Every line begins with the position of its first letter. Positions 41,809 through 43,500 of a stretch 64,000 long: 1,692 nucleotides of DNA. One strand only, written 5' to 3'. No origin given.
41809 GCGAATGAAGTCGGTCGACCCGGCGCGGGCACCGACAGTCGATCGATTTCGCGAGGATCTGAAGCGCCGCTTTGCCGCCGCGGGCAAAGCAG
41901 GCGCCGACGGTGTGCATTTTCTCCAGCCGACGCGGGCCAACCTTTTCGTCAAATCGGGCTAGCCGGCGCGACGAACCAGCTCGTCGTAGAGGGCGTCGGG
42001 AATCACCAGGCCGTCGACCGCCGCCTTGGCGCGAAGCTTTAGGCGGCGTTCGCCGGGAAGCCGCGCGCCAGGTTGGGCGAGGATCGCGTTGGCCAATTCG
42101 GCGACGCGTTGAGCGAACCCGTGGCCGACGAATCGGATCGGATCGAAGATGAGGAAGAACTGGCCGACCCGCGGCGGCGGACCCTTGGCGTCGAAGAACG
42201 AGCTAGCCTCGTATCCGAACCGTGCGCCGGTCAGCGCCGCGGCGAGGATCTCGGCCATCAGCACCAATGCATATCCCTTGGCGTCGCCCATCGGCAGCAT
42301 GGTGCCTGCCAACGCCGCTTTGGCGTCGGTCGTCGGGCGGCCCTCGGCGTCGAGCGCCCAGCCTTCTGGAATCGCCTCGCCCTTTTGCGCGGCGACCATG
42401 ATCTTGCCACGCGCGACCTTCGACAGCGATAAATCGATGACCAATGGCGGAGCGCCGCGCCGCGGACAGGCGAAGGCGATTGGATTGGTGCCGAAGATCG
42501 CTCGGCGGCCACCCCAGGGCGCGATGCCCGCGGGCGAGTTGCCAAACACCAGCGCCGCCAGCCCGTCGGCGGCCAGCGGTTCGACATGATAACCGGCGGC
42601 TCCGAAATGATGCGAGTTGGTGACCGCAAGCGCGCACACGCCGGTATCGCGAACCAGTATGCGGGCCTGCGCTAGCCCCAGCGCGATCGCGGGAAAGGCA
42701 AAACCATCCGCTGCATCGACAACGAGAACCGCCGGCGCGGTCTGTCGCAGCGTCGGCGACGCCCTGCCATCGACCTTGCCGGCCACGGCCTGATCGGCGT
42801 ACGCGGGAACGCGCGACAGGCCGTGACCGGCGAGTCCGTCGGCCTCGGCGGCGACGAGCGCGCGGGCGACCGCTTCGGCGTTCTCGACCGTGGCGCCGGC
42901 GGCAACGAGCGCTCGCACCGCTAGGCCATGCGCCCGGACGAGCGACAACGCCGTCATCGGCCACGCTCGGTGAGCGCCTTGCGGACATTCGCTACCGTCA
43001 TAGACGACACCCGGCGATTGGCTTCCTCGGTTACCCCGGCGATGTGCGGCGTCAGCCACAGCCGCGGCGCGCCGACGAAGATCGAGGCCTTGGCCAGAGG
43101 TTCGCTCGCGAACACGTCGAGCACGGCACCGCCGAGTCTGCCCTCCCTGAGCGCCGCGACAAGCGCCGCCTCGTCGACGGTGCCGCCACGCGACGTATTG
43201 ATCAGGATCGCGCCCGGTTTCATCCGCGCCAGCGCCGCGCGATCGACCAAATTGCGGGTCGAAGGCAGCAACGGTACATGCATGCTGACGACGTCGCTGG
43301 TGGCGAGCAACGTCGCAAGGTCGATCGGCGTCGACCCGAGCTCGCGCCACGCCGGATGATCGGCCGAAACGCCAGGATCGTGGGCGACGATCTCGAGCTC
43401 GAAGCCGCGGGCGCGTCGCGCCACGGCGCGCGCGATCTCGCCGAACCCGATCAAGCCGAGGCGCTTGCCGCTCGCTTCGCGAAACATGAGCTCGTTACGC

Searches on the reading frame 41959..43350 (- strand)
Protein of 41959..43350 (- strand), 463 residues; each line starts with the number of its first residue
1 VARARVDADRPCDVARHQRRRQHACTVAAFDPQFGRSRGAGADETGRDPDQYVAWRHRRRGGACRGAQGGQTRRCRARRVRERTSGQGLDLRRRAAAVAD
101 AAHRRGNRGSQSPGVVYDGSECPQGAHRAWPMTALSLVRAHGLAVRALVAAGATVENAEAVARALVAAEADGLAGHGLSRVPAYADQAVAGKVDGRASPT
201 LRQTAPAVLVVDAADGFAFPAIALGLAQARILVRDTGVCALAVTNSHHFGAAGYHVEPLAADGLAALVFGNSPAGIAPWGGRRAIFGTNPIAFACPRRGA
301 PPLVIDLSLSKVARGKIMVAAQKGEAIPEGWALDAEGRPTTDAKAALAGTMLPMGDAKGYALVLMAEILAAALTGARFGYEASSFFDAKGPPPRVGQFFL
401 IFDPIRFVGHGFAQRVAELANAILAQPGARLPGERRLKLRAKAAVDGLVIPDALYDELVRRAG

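Call 5: search_protein_families(library=pfam, proteins=[window:41959-43350:-], max_evalue=0.001)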
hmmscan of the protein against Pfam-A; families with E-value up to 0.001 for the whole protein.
window:41959-43350:- (463 aa): 1 family
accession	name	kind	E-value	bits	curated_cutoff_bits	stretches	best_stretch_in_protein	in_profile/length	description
PF02615.19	Ldh_2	-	1.7e-101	340.1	38.8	1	140-458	6-332/333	Malate/L-lactate dehydrogenase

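Call 6: search_protein_families(library=ncbifam, proteins=[window:41959-43350:-], max_evalue=0.001)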
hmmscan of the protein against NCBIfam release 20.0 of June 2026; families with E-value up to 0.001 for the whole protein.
window:41959-43350:- (463 aa): 5 families
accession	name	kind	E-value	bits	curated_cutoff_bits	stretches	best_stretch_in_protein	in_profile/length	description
NF040650.1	sulfolac_dhydr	equivalog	1.5e-57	195.3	500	1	144-458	12-326/339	L-sulfolactate dehydrogenase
NF011599.0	PRK15025.1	equivalog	1.4e-55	188.8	356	1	141-459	9-332/349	ureidoglycolate dehydrogenase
TIGR03175.1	AllD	equivalog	6.2e-55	186.7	496.2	1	143-460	11-333/349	ureidoglycolate dehydrogenase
NF007504.0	PRK10098.1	equivalog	3.3e-48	164.3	336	1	145-455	17-334/360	malate/lactate/ureidoglycolate dehydrogenase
NF009750.0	PRK13260.1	equivalog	3.3e-29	102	316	1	146-457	14-328/332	3-dehydro-L-gulonate 2-dehydrogenase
